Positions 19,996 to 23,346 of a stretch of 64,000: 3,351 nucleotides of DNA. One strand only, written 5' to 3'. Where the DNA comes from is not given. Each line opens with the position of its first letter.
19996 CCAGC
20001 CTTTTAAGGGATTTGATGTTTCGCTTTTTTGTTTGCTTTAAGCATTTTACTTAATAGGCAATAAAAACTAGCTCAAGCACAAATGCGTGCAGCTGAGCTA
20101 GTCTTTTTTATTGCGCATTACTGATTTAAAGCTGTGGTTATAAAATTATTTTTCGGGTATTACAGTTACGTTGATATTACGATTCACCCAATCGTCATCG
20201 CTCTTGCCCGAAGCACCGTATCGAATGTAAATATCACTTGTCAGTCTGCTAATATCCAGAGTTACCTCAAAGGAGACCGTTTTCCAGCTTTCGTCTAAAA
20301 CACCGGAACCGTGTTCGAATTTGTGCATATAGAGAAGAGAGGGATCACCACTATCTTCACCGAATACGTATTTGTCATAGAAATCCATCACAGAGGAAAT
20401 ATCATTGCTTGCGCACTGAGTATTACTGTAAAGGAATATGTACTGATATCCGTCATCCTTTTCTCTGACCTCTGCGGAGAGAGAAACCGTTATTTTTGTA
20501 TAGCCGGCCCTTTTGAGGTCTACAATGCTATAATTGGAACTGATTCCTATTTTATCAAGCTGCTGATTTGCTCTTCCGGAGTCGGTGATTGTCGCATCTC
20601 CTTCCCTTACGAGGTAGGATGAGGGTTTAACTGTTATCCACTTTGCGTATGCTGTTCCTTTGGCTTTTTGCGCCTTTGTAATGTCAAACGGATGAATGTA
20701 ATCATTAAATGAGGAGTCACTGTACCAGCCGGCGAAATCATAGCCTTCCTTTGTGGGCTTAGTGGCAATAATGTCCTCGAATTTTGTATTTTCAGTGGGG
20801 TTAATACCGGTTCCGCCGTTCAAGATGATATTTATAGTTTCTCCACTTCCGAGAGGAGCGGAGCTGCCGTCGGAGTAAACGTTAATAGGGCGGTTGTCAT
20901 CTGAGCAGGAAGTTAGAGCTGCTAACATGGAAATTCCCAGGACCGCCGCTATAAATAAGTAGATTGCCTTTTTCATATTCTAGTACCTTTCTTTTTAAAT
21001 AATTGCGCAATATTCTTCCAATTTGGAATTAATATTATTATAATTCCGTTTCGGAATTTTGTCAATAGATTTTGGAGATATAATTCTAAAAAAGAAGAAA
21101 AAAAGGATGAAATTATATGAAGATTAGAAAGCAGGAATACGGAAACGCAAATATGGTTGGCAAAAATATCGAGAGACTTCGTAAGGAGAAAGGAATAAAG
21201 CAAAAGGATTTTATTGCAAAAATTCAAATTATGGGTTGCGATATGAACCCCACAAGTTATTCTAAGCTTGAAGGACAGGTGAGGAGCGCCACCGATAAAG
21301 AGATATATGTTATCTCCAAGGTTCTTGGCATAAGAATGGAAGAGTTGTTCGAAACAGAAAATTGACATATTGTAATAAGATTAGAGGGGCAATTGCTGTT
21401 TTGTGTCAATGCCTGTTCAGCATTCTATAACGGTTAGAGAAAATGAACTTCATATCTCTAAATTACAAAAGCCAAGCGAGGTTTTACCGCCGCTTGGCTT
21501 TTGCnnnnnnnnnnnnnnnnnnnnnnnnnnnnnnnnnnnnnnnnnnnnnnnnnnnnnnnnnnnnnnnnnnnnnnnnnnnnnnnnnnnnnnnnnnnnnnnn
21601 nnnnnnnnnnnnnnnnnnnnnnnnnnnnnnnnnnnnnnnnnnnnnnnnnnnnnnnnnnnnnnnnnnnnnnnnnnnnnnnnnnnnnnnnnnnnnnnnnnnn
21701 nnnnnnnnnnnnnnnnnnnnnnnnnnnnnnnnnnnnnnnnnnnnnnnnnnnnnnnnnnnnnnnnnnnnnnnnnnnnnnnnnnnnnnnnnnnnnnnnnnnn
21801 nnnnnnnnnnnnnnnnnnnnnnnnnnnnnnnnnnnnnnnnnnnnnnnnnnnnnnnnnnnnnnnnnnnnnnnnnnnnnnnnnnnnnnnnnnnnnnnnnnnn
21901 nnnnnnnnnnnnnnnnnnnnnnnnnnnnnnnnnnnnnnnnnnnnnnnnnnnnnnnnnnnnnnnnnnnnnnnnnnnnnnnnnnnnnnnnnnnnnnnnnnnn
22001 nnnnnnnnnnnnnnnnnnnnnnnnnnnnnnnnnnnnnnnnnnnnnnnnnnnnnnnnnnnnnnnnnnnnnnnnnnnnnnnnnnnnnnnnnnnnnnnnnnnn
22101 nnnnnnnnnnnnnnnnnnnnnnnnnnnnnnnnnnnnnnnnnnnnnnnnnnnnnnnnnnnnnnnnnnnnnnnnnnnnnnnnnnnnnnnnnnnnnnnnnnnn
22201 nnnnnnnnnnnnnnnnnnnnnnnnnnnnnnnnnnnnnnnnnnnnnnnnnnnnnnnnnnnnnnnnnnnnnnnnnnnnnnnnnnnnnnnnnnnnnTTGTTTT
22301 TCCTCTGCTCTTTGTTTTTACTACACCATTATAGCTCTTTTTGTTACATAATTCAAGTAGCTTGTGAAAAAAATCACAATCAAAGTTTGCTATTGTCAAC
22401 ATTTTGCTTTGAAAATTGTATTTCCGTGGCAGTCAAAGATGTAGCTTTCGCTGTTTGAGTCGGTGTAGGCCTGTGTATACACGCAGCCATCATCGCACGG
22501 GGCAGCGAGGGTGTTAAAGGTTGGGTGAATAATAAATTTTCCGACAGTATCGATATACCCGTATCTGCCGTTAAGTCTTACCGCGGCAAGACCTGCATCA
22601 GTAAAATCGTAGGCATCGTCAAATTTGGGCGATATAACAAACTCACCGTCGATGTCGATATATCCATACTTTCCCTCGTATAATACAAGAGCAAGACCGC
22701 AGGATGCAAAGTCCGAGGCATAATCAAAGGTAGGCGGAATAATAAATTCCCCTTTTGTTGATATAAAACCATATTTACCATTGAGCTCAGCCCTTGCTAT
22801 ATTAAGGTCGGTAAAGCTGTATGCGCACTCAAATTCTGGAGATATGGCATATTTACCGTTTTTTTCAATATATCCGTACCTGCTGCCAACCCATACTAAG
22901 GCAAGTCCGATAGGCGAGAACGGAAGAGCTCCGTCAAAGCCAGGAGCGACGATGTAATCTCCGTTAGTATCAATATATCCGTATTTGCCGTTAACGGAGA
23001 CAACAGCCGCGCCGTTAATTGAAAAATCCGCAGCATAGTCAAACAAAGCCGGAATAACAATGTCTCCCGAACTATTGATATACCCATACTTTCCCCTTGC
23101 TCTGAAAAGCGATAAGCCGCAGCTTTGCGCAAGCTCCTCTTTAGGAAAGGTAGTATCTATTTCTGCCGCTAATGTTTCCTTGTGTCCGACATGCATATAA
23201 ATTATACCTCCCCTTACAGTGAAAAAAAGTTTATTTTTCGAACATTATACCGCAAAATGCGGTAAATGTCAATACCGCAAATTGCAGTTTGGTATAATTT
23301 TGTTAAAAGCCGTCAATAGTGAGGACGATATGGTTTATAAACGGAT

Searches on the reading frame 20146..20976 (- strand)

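Call 72: search_protein_families(library=pfam, proteins=[window:20146-20976:-], max_evalue=0.0001)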
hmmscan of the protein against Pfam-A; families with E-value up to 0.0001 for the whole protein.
window:20146-20976:- (276 aa): 1 family
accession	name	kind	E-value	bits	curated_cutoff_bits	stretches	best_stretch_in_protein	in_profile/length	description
PF09479.16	Flg_new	-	4e-09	36.9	27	1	47-112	2-65/65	Listeria-Bacteroides repeat domain (List_Bact_rpt)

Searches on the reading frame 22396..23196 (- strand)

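Call 72: search_protein_families(library=pfam, proteins=[window:22396-23196:-], max_evalue=0.0001)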
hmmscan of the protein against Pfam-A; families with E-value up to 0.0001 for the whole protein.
window:22396-23196:- (266 aa): 1 family
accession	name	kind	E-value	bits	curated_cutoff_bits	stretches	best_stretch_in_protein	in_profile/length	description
PF14903.11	WG_beta_rep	-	7e-58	192.7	25.6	5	177-212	1-35/35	WG containing repeat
